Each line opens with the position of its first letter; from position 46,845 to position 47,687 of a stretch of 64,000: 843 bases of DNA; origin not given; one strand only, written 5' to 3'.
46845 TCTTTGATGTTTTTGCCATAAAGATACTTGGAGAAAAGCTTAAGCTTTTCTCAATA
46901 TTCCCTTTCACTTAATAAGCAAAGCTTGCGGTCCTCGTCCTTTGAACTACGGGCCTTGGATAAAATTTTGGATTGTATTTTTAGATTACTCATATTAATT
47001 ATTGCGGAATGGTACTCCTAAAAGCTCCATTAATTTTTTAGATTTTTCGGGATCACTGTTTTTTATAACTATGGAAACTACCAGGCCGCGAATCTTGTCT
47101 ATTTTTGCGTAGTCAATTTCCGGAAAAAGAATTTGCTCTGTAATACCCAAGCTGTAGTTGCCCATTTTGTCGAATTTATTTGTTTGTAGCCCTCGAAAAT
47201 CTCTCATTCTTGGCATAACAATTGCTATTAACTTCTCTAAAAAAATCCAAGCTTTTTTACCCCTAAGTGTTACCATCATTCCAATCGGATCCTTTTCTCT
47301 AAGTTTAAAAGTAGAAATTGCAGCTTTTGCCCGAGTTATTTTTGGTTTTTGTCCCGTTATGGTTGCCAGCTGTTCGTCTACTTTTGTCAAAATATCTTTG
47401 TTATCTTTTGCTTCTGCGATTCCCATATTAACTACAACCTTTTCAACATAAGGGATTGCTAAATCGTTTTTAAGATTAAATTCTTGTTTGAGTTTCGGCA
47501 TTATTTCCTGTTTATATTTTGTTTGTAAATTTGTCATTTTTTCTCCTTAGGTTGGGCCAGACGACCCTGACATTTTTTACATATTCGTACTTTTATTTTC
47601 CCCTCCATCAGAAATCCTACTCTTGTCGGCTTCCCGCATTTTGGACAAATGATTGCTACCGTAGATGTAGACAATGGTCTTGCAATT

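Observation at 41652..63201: Family 2 leader modules upstream of infA, rpsZ and rpoC, with a covarying tip hairpin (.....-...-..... versus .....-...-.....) shared with family 1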

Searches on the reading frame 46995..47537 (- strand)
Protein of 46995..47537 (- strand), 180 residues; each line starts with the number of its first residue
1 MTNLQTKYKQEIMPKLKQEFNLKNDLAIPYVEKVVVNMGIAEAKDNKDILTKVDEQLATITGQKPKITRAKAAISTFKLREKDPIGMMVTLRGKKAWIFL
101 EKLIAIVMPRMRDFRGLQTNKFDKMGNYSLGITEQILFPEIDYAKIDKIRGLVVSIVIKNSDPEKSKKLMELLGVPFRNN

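Call 68: find_encoding_contigs(protein=window:46995-47537:-, flank=10000, max_places=8)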
Protein window:46995-47537:- (180 aa): 20 contigs read that carry it; 8 places shown.
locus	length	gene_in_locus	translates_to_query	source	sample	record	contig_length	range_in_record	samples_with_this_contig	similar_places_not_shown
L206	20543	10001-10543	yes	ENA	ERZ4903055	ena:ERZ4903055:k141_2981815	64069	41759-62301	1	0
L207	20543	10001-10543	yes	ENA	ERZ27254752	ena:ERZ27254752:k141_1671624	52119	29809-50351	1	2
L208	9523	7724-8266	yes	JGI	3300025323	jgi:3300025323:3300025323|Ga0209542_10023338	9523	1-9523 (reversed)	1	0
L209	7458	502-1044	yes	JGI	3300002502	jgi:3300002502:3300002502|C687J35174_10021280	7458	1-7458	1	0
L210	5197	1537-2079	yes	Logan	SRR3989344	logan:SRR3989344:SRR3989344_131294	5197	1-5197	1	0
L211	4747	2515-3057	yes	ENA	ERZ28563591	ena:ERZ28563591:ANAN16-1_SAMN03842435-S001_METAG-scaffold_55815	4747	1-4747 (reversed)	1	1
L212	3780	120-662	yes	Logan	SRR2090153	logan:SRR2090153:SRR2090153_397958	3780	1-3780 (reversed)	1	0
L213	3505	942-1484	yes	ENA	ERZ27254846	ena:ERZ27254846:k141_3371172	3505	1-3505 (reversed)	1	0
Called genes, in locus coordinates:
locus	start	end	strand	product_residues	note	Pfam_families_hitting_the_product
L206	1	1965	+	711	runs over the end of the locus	PF00009:GTP_EFTU, PF22042:EF-G_D2, PF03144:GTP_EFTU_D2, PF14492:EFG_III, PF03764:EFG_IV, PF00679:EFG_C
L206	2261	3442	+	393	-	PF00009:GTP_EFTU, PF03144:GTP_EFTU_D2, PF03143:GTP_EFTU_D3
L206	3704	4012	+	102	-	PF00338:Ribosomal_S10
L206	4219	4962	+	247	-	PF00297:Ribosomal_L3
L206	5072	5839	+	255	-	PF00573:Ribosomal_L4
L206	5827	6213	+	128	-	PF00276:Ribosomal_L23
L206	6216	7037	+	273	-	PF00181:Ribosomal_L2_N, PF03947:Ribosomal_L2_C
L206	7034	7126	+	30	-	-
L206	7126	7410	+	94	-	PF00203:Ribosomal_S19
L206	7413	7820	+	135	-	PF00237:Ribosomal_L22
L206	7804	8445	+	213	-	PF07650:KH_2, PF00189:Ribosomal_S3_C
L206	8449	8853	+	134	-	PF00252:Ribosomal_L16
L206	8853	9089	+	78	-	PF00831:Ribosomal_L29 (weak)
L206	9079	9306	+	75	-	PF00366:Ribosomal_S17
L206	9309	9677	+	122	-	PF00238:Ribosomal_L14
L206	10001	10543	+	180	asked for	PF00281:Ribosomal_L5, PF00673:Ribosomal_L5_C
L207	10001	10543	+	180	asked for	PF00281:Ribosomal_L5, PF00673:Ribosomal_L5_C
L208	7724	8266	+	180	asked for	PF00281:Ribosomal_L5, PF00673:Ribosomal_L5_C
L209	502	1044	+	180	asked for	PF00281:Ribosomal_L5, PF00673:Ribosomal_L5_C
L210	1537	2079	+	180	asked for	PF00281:Ribosomal_L5, PF00673:Ribosomal_L5_C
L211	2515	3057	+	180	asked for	PF00281:Ribosomal_L5, PF00673:Ribosomal_L5_C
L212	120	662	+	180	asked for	PF00281:Ribosomal_L5, PF00673:Ribosomal_L5_C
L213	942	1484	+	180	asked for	PF00281:Ribosomal_L5, PF00673:Ribosomal_L5_C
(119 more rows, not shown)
